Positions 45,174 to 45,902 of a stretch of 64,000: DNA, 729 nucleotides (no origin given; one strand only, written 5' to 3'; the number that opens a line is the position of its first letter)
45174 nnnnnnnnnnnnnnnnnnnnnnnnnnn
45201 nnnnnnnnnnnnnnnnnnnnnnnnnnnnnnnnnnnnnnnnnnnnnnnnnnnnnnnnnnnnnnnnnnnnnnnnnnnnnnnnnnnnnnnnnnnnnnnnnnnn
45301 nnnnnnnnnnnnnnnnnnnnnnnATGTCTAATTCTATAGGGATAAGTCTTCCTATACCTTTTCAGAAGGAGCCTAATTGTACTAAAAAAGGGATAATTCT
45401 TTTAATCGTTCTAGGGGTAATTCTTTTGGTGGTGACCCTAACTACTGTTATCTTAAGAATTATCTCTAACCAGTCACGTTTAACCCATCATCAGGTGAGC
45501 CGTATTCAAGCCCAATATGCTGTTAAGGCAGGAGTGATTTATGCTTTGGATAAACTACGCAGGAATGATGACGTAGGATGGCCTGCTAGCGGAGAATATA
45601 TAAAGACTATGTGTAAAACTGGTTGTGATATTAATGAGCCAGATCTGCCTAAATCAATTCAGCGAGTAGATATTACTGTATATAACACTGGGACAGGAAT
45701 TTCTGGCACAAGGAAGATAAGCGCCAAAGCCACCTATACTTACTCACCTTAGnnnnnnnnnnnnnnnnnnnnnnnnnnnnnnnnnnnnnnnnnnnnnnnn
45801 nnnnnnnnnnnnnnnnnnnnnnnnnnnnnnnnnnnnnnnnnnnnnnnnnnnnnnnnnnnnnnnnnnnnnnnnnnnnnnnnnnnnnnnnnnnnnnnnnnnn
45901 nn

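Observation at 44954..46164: Regulatory module ahead of pilM: stacked palindromes, DUF2582-like wHTH, PilX_N-like protein and an excisionase-family HTH homologous to the element's Xis-like gene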

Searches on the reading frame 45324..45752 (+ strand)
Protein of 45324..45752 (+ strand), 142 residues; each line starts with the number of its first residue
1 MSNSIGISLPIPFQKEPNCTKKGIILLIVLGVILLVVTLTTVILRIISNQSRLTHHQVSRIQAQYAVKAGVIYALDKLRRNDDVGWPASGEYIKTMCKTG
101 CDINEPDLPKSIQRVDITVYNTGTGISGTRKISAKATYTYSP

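Call 6: search_protein_families(library=pfam, proteins=[window:45324-45752:+], max_evalue=0.1)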
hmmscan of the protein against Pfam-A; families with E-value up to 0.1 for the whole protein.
window:45324-45752:+ (142 aa): 3 families
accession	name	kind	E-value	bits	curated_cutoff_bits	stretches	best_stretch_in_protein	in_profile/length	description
PF25686.1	Betaherpes_U91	-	0.0019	18.1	27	1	21-63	13-55/157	Betaherpesvirus U91 protein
PF07214.17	DUF1418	-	0.027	14.7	22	1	7-53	33-74/94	Protein of unknown function (DUF1418)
PF13314.11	DUF4083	-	0.06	13.8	25.4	1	24-61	6-43/57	Domain of unknown function (DUF4083)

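Call 31: find_homologous_proteins(query=window:45324-45752:+, max_evalue=0.001)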
Query window:45324-45752:+ (142 aa): 199 proteins with E <= 0.001 among 240 candidates; the best 120 are listed.
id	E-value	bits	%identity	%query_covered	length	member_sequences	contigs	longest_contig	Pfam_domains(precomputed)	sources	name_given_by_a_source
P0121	2.7e-87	307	100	100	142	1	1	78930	-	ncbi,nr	ncbi:MAG: hypothetical protein PHC29_05010 [Candidatus Omnitrophica bacterium]|nr:hypothetical prote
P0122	2.1e-76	272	87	100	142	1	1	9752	-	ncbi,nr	ncbi:MAG: hypothetical protein Q7S42_02315 [Candidatus Omnitrophota bacterium]|nr:hypothetical prote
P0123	7.4e-61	222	79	89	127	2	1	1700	-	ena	-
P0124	3.7e-60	219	79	89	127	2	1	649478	-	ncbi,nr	ncbi:MAG: hypothetical protein PHG87_00085 [Candidatus Omnitrophica bacterium]|nr:hypothetical prote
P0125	1.1e-53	198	71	89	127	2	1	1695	-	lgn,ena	-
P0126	1.9e-53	198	73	89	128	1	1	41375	-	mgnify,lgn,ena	mgnify:CR=1 FL=1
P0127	1.2e-52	195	76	73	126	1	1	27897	-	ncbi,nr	ncbi:MAG: hypothetical protein NTX89_02770 [Candidatus Omnitrophica bacterium]|nr:hypothetical prote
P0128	1.8e-52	194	74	86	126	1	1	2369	-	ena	-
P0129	5.5e-52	193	74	89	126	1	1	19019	-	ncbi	ncbi:MAG: hypothetical protein ACYDFR_02225 [Candidatus Omnitrophota bacterium]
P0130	1.8e-50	188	72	87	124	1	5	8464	-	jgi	jgi:Tfp pilus assembly protein PilX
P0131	3.1e-50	187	70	88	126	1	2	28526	-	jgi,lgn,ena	-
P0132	3.5e-50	187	73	84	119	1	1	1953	-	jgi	-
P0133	4.7e-50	187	67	89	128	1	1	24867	-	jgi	-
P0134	7.7e-50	186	68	89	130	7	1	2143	-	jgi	-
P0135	8.5e-50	186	71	86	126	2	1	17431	-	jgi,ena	-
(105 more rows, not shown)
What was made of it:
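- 45324..45752 (+): 142-aa PilX-like minor pilin (pseudopilin). Its start overlaps the DUF2582 stop by 8 nt. It evolves fast (18-70% identity). JGI names some orthologues PilX (call 31).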

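Call 43: predict_structure(alignment_id=A3)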
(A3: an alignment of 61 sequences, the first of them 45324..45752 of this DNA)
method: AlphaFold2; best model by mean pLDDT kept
length: 142 residues; sequences in the alignment: 61
mean_pLDDT: 84.2   pTM: 0.60
mean pLDDT of the five models: 84.2, 83.9, 82.4, 81.1, 81.0
residues with pLDDT >= 90: 67; 70-90: 53; 50-70: 19; < 50: 3
segments of 3 or more residues with pLDDT < 50: none
pLDDT, mean of each block of 10 residues (from residue 1): 55 59 89 97 89 78 93 92 84 93 91 94 80 90 67
secondary structure, 60 per line:
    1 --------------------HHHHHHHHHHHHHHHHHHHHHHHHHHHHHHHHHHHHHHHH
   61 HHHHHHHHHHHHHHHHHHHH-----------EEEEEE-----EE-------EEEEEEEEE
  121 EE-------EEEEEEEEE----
elements in order: H21-80 E92-97 E112-122 E130-138
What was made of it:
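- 45324..45752 (+): AlphaFold model (call 43).
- On PilX_N (PF14341), minor pilins: Model H21-80 plus three strands, pLDDT 84 (call 43).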

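Call 47: fold_search(model_id=the predicted structure, library=pdb)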
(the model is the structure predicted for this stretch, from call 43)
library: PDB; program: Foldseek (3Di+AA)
matches with E <= 10: 71; with E <= 0.001: 0
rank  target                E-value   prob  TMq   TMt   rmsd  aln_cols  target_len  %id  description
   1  8dze_A                2.6e-01  0.75  0.32  0.12   5.3        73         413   20  Cryo-EM structure of bundle-forming pilus extension ATPase from E. coli in the presence of AMP-PNP (class-1) (released 2022-10-26)
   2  9n5f_B                2.1e+00  0.06  0.17  0.03   5.3        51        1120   18  RNA polymerase II elongation complex with 8-oxoG in syn-conformation with added AMP (released 2025-08-13)
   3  2v1o_B                2.2e+00  0.09  0.18  0.18   5.0        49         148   14  Crystal structure of N-terminal domain of acyl-CoA thioesterase 7 (released 2007-06-26)
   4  3u4e_G                2.2e+00  0.03  0.14  0.17   9.9        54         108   17  Crystal Structure of PG9 Fab in Complex with V1V2 Region from HIV-1 strain CAP45 (released 2011-11-30)
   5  9n82_c                2.5e+00  0.08  0.21  0.13  10.3        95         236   16  The ligation (AMP-Lys) complex in the NHEJ pathway (released 2025-04-23)
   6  4uyk_B                2.7e+00  0.06  0.17  0.24   9.7        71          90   10  Crystal structure of a Signal Recognition Particle Alu domain in the elongation arrest conformation (released 2014-11-05)
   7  6m9y_A                3.1e+00  0.05  0.17  0.34   6.4        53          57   13  X-ray Structure of Branchiostoma floridae fluorescent protein lanFP6A (released 2019-03-13)
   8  5w4u_B                3.1e+00  0.03  0.13  0.02  13.7        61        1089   15  Pol II elongation complex with an N6-methyladenine-containing template (released 2018-06-20)
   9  3u4e_J                3.1e+00  0.02  0.14  0.17  10.9        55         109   16  Crystal Structure of PG9 Fab in Complex with V1V2 Region from HIV-1 strain CAP45 (released 2011-11-30)
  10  2kxx_MODEL_1_A        3.3e+00  0.09  0.21  0.28   4.2        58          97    9  NMR Structure of Escherichia coli BamE, a Lipoprotein Component of the beta-Barrel Assembly Machinery Complex (released 2011-01-12)
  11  8t5n                  3.3e+00  0.08  0.22  0.10  10.1        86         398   13  Crystal Structure of Glycine--tRNA ligase from Mycobacterium tuberculosis (AMP-Mg bound) (released 2023-06-28)
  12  5wyi_A                3.7e+00  0.03  0.17  0.17  10.8        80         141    6  The Yaf9 YEATS domain Recognizing H3K122suc Peptide (released 2018-01-17)
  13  3fki_B                3.7e+00  0.02  0.10  0.02  11.2        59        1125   12  12-Subunit RNA Polymerase II Refined with Zn-SAD data (released 2009-03-10)
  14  7sqv_A                3.9e+00  0.03  0.16  0.05  13.4        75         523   11  Goslar chimallin C1 localized reconstruction (released 2022-07-27)
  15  8rd8_D                4.8e+00  0.08  0.22  0.28   9.7        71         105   10  Cryo-EM structure of P. urativorans 70S ribosome in complex with hibernation factors Balon and RaiA (structure 1). (released 2024-02-21)
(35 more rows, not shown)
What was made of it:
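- On PilX_N (PF14341), minor pilins: Foldseek found nothing significant (call 47).
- Tried and rejected: Nothing was significant (call 47).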

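Call 82: search_protein_families(library=pfam, alignment_id=A3, max_evalue=1)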
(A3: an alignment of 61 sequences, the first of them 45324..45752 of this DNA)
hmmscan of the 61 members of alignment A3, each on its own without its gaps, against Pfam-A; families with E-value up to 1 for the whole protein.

A. member 1, window:45324-45752:+ (142 aa): 5 families
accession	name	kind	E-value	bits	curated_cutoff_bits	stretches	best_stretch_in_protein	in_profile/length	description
PF25686.1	Betaherpes_U91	-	0.0019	18.1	27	1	21-63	13-55/157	Betaherpesvirus U91 protein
PF07214.17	DUF1418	-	0.027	14.7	22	1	7-53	33-74/94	Protein of unknown function (DUF1418)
PF13314.11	DUF4083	-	0.06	13.8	25.4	1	24-61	6-43/57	Domain of unknown function (DUF4083)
PF20456.3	DUF6709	-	0.12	11.7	27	1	21-77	13-68/339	Family of unknown function (DUF6709)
PF15106.11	TMEM156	-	0.18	11.5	27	1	5-63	157-214/226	TMEM156 protein family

B. families by the number of members that match (of 61 scanned): 44 families (the first 25 are shown)
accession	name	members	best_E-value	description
PF14341.11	PilX_N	25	5.2e-05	PilX N-terminal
PF10694.14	DUF2500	20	0.027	Protein of unknown function (DUF2500)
PF25686.1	Betaherpes_U91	18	0.0019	Betaherpesvirus U91 protein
PF15820.10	ECSCR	17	0.018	Endothelial cell-specific chemotaxis regulator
PF16118.10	DUF4834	9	0.11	Domain of unknown function (DUF4834)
PF04612.17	T2SSM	6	0.014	Type II secretion system (T2SS), protein M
PF06898.16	YqfD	5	0.029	Putative stage IV sporulation protein YqfD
PF13314.11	DUF4083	5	0.06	Domain of unknown function (DUF4083)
PF06143.16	Baculo_11_kDa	5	0.08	Baculovirus 11 kDa family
PF07214.17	DUF1418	3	0.027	Protein of unknown function (DUF1418)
PF01445.23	SH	2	0.0076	Viral small hydrophobic protein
PF11349.13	DUF3151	2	0.038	Protein of unknown function (DUF3151)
PF07790.16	Pilin_N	2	0.048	Archaeal Type IV pilin, N-terminal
PF20456.3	DUF6709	2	0.1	Family of unknown function (DUF6709)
PF05434.16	Tmemb_9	2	0.19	TMEM9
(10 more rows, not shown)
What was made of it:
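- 45324..45752 (+): PilX_N is hit by 25 of 61 orthologues (call 82).
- On PilX_N (PF14341), minor pilins: 25 of 61 orthologues hit, best E-value 5.2e-5 (calls 6, 82).
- Checked: 25 of 61 orthologues do hit PF14341; the best E-value is 5e-5 (call 82).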
